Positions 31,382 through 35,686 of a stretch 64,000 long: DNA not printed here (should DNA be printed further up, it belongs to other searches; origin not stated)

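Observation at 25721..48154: Twice-repeated gene module: PATR surface protein, then beta-helix enzyme(s), then a giant CBM/propeller/di-haem/FGE-fold protein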

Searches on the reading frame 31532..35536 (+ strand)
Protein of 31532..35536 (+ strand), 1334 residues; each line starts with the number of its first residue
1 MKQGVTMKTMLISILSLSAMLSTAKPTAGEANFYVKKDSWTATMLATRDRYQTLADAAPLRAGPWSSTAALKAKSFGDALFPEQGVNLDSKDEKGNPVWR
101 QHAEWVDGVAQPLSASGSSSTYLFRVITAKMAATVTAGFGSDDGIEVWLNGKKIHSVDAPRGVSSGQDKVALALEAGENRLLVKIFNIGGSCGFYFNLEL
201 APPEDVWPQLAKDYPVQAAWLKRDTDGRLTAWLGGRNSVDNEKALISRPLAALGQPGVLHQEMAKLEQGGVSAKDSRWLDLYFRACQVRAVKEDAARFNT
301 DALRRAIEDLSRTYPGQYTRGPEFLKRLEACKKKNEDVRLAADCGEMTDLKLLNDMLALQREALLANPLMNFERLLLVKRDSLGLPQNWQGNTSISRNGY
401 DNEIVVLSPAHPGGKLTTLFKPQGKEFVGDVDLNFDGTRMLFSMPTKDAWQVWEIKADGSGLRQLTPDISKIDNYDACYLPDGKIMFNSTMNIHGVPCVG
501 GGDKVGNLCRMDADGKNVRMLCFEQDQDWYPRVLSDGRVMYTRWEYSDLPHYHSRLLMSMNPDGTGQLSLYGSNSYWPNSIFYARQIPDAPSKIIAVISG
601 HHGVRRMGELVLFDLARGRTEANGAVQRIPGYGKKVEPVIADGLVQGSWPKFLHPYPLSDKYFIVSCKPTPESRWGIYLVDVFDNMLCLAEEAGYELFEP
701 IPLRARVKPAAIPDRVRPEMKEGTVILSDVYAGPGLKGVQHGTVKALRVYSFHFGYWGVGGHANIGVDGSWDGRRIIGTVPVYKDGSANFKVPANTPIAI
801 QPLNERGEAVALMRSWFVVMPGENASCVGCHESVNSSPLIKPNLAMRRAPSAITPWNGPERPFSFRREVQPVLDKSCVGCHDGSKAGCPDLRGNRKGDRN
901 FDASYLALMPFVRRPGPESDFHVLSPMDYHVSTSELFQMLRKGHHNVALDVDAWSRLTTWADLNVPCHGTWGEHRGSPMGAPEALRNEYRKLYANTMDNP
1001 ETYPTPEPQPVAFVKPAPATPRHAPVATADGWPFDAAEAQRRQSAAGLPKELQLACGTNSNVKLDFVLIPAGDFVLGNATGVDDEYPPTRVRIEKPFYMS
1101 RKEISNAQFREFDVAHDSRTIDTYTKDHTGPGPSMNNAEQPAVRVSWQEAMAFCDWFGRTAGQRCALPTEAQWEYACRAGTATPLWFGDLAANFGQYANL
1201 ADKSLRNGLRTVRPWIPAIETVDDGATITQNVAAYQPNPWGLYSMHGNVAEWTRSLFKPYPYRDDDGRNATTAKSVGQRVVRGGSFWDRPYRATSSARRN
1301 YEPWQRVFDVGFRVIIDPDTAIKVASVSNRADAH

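Call 4: search_protein_families(library=pfam, proteins=[window:31532-35536:+], max_evalue=0.01)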
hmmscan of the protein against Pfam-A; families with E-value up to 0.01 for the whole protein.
window:31532-35536:+ (1334 aa): 3 families
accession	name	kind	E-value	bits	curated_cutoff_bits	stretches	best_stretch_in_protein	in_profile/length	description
PF03781.23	FGE-sulfatase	-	3.4e-46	158.4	23.3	1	1065-1315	4-254/255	Sulfatase-modifying factor enzyme 1-like domain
PF18582.6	HZS_alpha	-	3.5e-32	111.3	26.6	1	742-832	1-98/98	Hydrazine synthase alpha subunit middle domain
PF13442.11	Cytochrome_CBB3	-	0.0083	16.9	27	0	870-895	7-31/68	Cytochrome C oxidase, cbb3-type, subunit III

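Call 12: search_protein_families(library=ncbifam, proteins=[window:31532-35536:+], max_evalue=0.01)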
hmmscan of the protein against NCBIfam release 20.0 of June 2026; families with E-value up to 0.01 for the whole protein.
window:31532-35536:+ (1334 aa): 9 families
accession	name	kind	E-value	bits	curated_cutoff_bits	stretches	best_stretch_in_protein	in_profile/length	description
TIGR03525.2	GldK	equivalog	2.9e-29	102.6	350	2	1139-1316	219-405/408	T9SS ring complex lipoprotein PorK/GldK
NF051459.1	pyoverdine_PvdO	equivalog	4e-24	85.2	500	1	1065-1315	35-277/280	dihydropyoverdine dehydrogenase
NF041186.1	SenA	equivalog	1.9e-17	63.8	420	1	1137-1314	268-380/382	selenoneine synthase SenA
TIGR03440.2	egtB_TIGR03440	equivalog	4.9e-16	58.8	360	1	1134-1314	268-412/413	ergothioneine biosynthesis protein EgtB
NF052339.1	hydrazine_alpha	equivalog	1.6e-13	49.4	800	2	769-833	522-586/804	hydrazine synthase subunit alpha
TIGR03524.1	GldJ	equivalog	3e-10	39.4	458.2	1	1223-1259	331-367/559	gliding motility lipoprotein GldJ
TIGR03530.1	GldJ_short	equivalog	1.8e-07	30.4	382.9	1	1221-1270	281-330/396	gliding motility lipoprotein GldJ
TIGR04344.1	ovoA_Nterm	equivalog_domain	1.3e-06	27.6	400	1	1143-1314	298-443/444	5-histidylcysteine sulfoxide synthase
TIGR02800.1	propeller_TolB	equivalog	0.0051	15.8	343.15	0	435-540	244-337/418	Tol-Pal system beta propeller repeat protein TolB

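Call 13: find_encoding_contigs(protein=window:31532-35536:+, flank=10000, max_places=4)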
Protein window:31532-35536:+ (1334 aa): 1 contig read that carries it; 1 place shown.
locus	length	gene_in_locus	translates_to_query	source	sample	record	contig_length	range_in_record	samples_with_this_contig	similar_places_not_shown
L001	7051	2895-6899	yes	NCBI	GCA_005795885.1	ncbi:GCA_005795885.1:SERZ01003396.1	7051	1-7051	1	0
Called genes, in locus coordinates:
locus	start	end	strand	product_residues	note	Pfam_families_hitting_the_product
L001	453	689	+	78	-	PF13711:DUF4160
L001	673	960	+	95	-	PF10387:DUF2442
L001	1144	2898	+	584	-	PF13229:Beta_helix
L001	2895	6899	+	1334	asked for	PF18582:HZS_alpha, PF03781:FGE-sulfatase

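Call 14: find_homologous_proteins(query=window:31532-35536:+, max_evalue=1e-10)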
Query window:31532-35536:+ (1334 aa): 1412 proteins with E <= 1e-10 among 8000 candidates; the best 120 are listed.
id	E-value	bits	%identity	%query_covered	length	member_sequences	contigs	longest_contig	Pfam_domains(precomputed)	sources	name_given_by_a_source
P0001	0.0e+0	2885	91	99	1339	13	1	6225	PF18582.7,PF03781.23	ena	-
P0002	0.0e+0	2635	84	97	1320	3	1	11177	PF18582.7,PF03781.23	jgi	jgi:formylglycine-generating enzyme required for sulfatase activity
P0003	0.0e+0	2620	83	98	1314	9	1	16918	PF18582.7,PF03781.23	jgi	jgi:formylglycine-generating enzyme required for sulfatase activity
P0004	0.0e+0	2617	83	99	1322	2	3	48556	PF18582.7,PF03781.23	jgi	jgi:formylglycine-generating enzyme required for sulfatase activity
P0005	0.0e+0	2602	82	99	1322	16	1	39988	PF18582.7,PF03781.23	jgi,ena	-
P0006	0.0e+0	2567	82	99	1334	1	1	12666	PF18582.7,PF03781.23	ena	-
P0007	0.0e+0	2396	76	99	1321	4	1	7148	PF18582.7,PF03781.23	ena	-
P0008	0.0e+0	2347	74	99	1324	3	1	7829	PF18582.7,PF03781.23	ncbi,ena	-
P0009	0.0e+0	2324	75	97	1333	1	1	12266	PF18582.7,PF03781.23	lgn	-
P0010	0.0e+0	2322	73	98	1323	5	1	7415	PF18582.7,PF03781.23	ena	-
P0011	0.0e+0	2312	74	96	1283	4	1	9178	PF18582.7,PF03781.23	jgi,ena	jgi:formylglycine-generating enzyme required for sulfatase activity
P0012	0.0e+0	2279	73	99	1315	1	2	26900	PF18582.7,PF03781.23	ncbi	-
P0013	0.0e+0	1900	70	77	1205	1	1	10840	PF18582.7,PF03781.23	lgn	-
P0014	0.0e+0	1838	68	77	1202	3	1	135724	PF18582.7,PF03781.23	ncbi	-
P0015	0.0e+0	1787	66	78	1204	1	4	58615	PF18582.7,PF03781.23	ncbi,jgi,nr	ncbi:MAG: hypothetical protein FJ395_06190 [Verrucomicrobia bacterium]|nr:hypothetical protein [Verr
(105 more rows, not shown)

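Call 17: find_related_loci(query=A1, collection=genome_contigs, flank=10000)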
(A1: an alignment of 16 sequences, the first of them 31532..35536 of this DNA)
Query A1 (1334 aa) in genome_contigs; peptide patterns used: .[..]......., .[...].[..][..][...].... (x = any residue, [..] = any of these).
596 stretches matched a pattern (row limit reached: there are more); 589 encode a relative of the query (tblastn E <= 1e-3); the best 80 are kept; 80 distinct loci.
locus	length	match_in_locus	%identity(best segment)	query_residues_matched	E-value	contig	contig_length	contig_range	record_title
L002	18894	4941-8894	87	7-1321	0e+0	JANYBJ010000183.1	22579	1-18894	MAG: bacterium isolate GL140_5_metabat_74_sub GL140_5_k141_1327988, whole genome shotgun sequence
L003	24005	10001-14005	54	1-1317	0e+0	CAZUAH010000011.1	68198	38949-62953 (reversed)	MAG TPA_asm: uncultured Pirellulaceae bacterium isolate SRP077602_co5_269 genome assembly, contig: NODE_1759_length_6819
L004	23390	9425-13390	54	9-1317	0e+0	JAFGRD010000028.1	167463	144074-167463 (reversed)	MAG: Pirellulales bacterium isolate Zod_Metabat.813 k87_1965596, whole genome shotgun sequence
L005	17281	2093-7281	55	27-1317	0e+0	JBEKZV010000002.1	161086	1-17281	MAG: Thermoguttaceae bacterium isolate SPRUCE 78 SPRUCE_78_2, whole genome shotgun sequence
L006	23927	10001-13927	54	35-1315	0e+0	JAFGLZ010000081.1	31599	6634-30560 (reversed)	MAG: Phycisphaerae bacterium isolate Zod_Metabat.429 k87_3670243, whole genome shotgun sequence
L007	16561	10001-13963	53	11-1317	0e+0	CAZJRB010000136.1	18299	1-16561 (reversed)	MAG TPA_asm: uncultured Planctomycetaceae bacterium isolate binchicken_co334_128 genome assembly, contig: NODE_5267_leng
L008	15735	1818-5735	53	17-1317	0e+0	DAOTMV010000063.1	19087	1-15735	MAG TPA_asm: Anaerohalosphaeraceae bacterium isolate AMR_MDS_2912 NODE_2929_length_19087_cov_15.191520, whole genome sho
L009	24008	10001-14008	52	10-1321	0e+0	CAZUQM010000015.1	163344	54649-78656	MAG TPA_asm: uncultured Planctomycetales bacterium isolate SRP141376_co2_77 genome assembly, contig: NODE_191_length_163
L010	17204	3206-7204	51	5-1326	0e+0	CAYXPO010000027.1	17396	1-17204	MAG TPA_asm: uncultured Nitrospirales bacterium isolate binchicken_co117_52 genome assembly, contig: NODE_6062_length_17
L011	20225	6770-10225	64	63-1323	0e+0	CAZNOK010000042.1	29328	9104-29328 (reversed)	MAG TPA_asm: uncultured Verrucomicrobiota bacterium isolate SRP098346_co1_451 genome assembly, contig: NODE_1149_length_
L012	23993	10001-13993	52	5-1316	0e+0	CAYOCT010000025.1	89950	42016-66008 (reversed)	MAG TPA_asm: uncultured Nitrospiraceae bacterium isolate binchicken_co16_39 genome assembly, contig: NODE_431_length_899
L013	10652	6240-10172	52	10-1317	0e+0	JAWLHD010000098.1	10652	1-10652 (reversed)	MAG: Anaerohalosphaeraceae bacterium isolate 30dZY2.bin.36 NODE_7533_length_10652_cov_3.023027, whole genome shotgun seq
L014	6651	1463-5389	52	10-1317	0e+0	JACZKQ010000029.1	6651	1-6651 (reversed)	MAG: Phycisphaerae bacterium isolate MAG49 planctomycetaceae_1_contig_246974, whole genome shotgun sequence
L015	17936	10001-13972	52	14-1317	0e+0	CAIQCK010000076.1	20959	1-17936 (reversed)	uncultured bacterium isolate AM-2014_bin-0333 genome assembly, contig: bin-0333:076/126, whole genome shotgun sequence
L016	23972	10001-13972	52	17-1325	0e+0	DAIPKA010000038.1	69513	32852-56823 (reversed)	MAG TPA_asm: Candidatus Hydrogenedentota bacterium isolate CTOTU18300 NODE_337_length_69513_cov_23.498531, whole genome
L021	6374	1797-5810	49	3-1316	0e+0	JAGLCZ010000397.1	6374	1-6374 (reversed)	MAG: Candidatus Hydrogenedentota bacterium isolate SW_4_2 ROV167.bin.2.fa_397, whole genome shotgun sequence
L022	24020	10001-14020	52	17-1329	0e+0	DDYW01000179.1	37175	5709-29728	MAG TPA_asm: Candidatus Hydrogenedentes bacterium UBA2224 UBA2224_contig_51077, whole genome shotgun sequence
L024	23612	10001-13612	50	54-1328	0e+0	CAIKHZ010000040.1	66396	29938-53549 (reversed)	MAG: Akkermansiaceae bacterium isolate Umea1p3_bin-495 genome assembly, contig: bin-495:040/370, whole genome shotgun se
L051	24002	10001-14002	44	1-1325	0e+0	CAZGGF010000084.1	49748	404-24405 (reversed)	MAG TPA_asm: uncultured Verrucomicrobiota bacterium isolate SRP293105_co1_5 genome assembly, contig: k141_2001709, whole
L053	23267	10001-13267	52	259-1323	0e+0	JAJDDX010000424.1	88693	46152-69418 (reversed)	MAG: Phycisphaerae bacterium isolate OFTM243 OFTM243_423, whole genome shotgun sequence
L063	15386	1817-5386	48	206-1329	0e+0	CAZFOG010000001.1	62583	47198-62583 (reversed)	MAG TPA_asm: uncultured Nitrospiraceae bacterium isolate SRP192927_co6_479 genome assembly, contig: NODE_547_length_6258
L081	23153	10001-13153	52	305-1317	0e+0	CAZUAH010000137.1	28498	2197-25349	MAG TPA_asm: uncultured Pirellulaceae bacterium isolate SRP077602_co5_269 genome assembly, contig: NODE_8181_length_2849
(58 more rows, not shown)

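Call 21: search_protein_families(library=pfam, proteins=[L011:10269-12137:+, L024:8818-9819:+, L022:7577-8212:+, L051:3193-4332:+, L053:3804-4496:+, L081:15481-16746:-, L021:119-1003:+, L009:5634-7250:-, L063:9702-11423:+, L008:5793-6692:+], max_evalue=0.001)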
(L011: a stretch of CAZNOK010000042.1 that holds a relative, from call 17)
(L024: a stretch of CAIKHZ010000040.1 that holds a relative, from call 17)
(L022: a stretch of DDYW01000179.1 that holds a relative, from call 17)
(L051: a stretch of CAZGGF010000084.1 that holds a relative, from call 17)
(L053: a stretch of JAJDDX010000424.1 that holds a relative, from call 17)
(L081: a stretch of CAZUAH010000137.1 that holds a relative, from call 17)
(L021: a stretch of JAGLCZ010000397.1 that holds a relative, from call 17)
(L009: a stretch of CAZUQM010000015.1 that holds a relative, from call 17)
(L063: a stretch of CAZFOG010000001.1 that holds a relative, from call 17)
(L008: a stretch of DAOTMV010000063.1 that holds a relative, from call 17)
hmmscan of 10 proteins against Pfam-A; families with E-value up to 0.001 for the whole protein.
L011:10269-12137:+ (622 aa): 14 families
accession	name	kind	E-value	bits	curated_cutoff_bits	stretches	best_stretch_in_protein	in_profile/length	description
PF25174.1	Beta-prop_THOC3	-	8.2e-12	45.1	305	1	129-238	52-147/272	THOC3 beta-propeller domain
PF10282.15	Lactonase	-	9.7e-11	41.9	21.7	1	126-187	246-312/344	Lactonase, 7-bladed beta-propeller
PF21783.3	YNCE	-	1.1e-09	38.6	27.1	0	136-188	40-92/339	YNCE-like beta-propeller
PF00034.26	Cytochrom_C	-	3.1e-07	32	21.3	1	525-622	2-89/90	Cytochrome c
PF01436.27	NHL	-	1.2e-06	28.7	20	0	126-151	4-28/28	NHL repeat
PF01731.26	Arylesterase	-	1.3e-06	29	21.3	0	221-243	54-76/86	Arylesterase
PF08450.18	SGL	-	1.8e-06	28.2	26.3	1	29-164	30-175/246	SMP-30/Gluconolactonase/LRE-like region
PF18975.6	DUF5711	-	5e-05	23.1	26.3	0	144-197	115-171/344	Family of unknown function (DUF5711)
PF02239.22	Cytochrom_D1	-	7.1e-05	22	25.5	0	102-185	13-96/368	Cytochrome D1 heme domain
PF25168.1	Beta-prop_WDR36-Utp21_2nd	-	0.00012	21.9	84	0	48-182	166-298/335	WDR36/Utp21 second beta-propeller domain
PF13442.11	Cytochrome_CBB3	-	0.00018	22.2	27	0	524-619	3-68/68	Cytochrome C oxidase, cbb3-type, subunit III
PF25175.1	Beta-prop_WDR5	-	0.00022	21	250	0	42-187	55-201/296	WDR5 beta-propeller domain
PF03150.19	CCP_MauG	-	0.00023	22.2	25.6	0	410-439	6-37/149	Di-haem cytochrome c peroxidase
PF23414.1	Beta-prop_EML_2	-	0.00028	20.8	90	0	51-156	10-113/266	Echinoderm microtubule-associated protein second beta-propeller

L024:8818-9819:+ (333 aa): 1 family
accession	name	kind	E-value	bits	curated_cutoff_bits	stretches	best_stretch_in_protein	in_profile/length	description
PF02733.22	Dak1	-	2.4e-99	332.6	31.4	1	19-329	1-313/313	Dak1 domain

L022:7577-8212:+ (211 aa): 1 family
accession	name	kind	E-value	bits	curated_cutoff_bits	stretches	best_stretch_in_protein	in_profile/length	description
PF02734.22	Dak2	-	1.4e-49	168.8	27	1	33-204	3-173/174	DAK2 domain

L051:3193-4332:+ (379 aa): 0 families

L053:3804-4496:+ (230 aa): 0 families

L081:15481-16746:- (421 aa): 4 families
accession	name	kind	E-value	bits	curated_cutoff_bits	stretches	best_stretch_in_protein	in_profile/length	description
PF01408.29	GFO_IDH_MocA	-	2.8e-24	86.5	24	1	47-162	6-119/120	Oxidoreductase family, NAD-binding Rossmann fold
PF19051.5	GFO_IDH_MocA_C2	-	1.1e-22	81.2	23.3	1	201-420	42-253/254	Oxidoreductase family, C-terminal alpha/beta domain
PF22725.1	GFO_IDH_MocA_C3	-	1.5e-05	25.4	27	0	238-269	32-63/124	GFO/IDH/MocA C-terminal domain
PF02894.22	GFO_IDH_MocA_C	-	0.00015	22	22.9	0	225-326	15-129/218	Oxidoreductase family, C-terminal alpha/beta domain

L021:119-1003:+ (294 aa): 1 family
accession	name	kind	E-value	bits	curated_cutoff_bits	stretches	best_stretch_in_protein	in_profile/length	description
PF01791.15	DeoC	-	4.8e-19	69.3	23.8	1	53-259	1-227/229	DeoC/LacD family aldolase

L009:5634-7250:- (538 aa): 0 families

L063:9702-11423:+ (573 aa): 1 family
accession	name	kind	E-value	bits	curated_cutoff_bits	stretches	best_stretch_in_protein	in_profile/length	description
PF03629.24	SASA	-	2.4e-18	67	24.8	2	337-453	105-222/226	Carbohydrate esterase, sialic acid-specific acetylesterase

L008:5793-6692:+ (299 aa): 0 families
